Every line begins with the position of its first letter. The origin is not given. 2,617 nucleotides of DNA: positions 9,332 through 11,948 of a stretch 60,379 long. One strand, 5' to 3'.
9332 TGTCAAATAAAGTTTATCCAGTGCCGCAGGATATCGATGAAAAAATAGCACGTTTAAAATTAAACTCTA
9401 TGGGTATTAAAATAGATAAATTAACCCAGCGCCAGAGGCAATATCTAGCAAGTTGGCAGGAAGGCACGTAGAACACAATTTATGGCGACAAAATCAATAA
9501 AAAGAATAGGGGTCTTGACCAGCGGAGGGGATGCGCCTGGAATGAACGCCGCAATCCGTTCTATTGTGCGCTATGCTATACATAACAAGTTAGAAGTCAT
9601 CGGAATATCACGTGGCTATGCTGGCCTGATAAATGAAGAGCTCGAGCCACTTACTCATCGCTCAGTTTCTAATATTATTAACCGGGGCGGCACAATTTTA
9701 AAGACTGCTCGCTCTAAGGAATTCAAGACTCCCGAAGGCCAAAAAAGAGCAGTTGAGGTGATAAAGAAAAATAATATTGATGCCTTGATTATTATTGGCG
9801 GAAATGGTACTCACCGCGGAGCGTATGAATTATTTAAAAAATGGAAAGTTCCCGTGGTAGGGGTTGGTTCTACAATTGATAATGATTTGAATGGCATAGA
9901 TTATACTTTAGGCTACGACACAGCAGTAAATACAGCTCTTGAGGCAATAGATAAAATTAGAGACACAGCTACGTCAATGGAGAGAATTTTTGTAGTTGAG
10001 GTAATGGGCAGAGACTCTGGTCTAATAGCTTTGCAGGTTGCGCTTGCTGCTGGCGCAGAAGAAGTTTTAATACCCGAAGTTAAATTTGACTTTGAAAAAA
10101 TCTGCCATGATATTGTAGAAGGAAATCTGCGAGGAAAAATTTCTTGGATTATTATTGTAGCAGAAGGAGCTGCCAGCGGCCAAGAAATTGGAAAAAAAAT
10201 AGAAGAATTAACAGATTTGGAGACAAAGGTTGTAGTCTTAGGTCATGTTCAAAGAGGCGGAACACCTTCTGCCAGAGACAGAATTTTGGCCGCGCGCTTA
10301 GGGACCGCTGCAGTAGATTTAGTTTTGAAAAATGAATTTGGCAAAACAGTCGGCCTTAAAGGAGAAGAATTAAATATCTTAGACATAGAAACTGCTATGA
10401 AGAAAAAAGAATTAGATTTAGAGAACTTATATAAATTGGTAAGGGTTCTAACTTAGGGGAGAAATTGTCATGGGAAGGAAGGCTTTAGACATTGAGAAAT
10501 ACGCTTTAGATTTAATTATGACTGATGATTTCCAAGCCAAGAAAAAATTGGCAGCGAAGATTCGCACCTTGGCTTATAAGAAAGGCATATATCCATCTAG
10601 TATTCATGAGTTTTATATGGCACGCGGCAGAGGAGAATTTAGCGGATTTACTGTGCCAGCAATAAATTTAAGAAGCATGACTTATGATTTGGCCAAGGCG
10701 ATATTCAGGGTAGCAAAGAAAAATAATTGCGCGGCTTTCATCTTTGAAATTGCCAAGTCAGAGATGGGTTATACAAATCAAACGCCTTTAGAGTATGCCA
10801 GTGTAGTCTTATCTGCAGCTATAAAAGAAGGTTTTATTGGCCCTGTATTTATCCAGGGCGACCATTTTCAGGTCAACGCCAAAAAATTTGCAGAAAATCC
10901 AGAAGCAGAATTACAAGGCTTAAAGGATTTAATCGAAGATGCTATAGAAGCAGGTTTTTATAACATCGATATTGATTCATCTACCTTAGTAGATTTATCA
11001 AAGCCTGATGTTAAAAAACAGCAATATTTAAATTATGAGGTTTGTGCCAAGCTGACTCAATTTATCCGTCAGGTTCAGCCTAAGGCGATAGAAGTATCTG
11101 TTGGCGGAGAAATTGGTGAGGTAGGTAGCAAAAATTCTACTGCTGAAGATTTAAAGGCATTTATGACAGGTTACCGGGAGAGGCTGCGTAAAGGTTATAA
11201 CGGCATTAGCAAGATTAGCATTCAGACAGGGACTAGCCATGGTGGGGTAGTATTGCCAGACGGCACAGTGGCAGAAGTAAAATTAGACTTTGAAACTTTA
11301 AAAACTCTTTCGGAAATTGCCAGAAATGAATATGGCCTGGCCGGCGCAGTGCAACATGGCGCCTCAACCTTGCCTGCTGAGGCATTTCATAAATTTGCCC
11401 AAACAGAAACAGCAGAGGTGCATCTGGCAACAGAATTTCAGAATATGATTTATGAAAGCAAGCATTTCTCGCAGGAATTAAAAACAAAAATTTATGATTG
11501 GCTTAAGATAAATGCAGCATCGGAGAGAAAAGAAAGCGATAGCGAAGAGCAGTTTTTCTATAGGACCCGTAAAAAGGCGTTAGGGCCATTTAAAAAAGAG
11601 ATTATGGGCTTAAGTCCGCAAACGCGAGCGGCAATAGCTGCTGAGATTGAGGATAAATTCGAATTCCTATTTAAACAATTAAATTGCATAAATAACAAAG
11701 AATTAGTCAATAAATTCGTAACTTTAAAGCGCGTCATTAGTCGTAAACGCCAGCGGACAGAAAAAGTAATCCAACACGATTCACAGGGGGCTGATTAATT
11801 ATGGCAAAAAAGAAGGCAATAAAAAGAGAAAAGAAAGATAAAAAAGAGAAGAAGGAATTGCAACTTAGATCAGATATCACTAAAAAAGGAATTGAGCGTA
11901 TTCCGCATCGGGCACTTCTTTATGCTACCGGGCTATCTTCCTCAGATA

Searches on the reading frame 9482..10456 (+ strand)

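Call 17: search_protein_families(library=pfam, proteins=[window:9482-10456:+])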
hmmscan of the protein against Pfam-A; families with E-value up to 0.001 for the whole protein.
window:9482-10456:+ (324 aa): 2 families
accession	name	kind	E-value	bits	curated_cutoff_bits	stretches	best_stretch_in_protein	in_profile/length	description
PF00365.25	PFK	-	5.6e-112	374.1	30.9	1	8-281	1-277/277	Phosphofructokinase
PF01513.26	NAD_kinase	-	3.4e-07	31.1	25.5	1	86-128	60-102/130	ATP-NAD kinase N-terminal domain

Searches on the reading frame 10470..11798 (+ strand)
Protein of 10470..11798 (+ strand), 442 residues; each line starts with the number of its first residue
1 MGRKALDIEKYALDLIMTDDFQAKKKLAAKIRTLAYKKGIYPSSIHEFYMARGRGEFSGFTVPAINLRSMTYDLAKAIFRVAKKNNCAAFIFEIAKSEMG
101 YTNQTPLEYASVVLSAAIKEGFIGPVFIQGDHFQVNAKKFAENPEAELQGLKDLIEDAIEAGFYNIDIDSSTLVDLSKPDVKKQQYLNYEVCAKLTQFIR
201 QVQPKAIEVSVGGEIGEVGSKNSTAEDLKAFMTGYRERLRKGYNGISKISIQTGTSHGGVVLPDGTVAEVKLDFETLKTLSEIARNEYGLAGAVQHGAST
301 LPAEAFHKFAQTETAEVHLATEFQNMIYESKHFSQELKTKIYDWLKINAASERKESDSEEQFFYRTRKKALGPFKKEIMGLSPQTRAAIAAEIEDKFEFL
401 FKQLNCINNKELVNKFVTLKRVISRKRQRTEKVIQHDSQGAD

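Call 17: search_protein_families(library=pfam, proteins=[window:10470-11798:+])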
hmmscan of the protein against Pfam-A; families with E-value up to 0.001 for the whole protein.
window:10470-11798:+ (442 aa): 2 families
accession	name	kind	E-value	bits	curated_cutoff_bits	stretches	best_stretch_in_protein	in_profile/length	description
PF01116.26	F_bP_aldolase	-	3.5e-17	63.3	25.5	1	59-334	14-242/277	Fructose-bisphosphate aldolase class-II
PF08013.17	GatZ_KbaZ-like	-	2.9e-05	23.4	26.7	1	99-199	54-152/420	D-tagatose-1,6-bisphosphate aldolase subunit GatZ/KbaZ-like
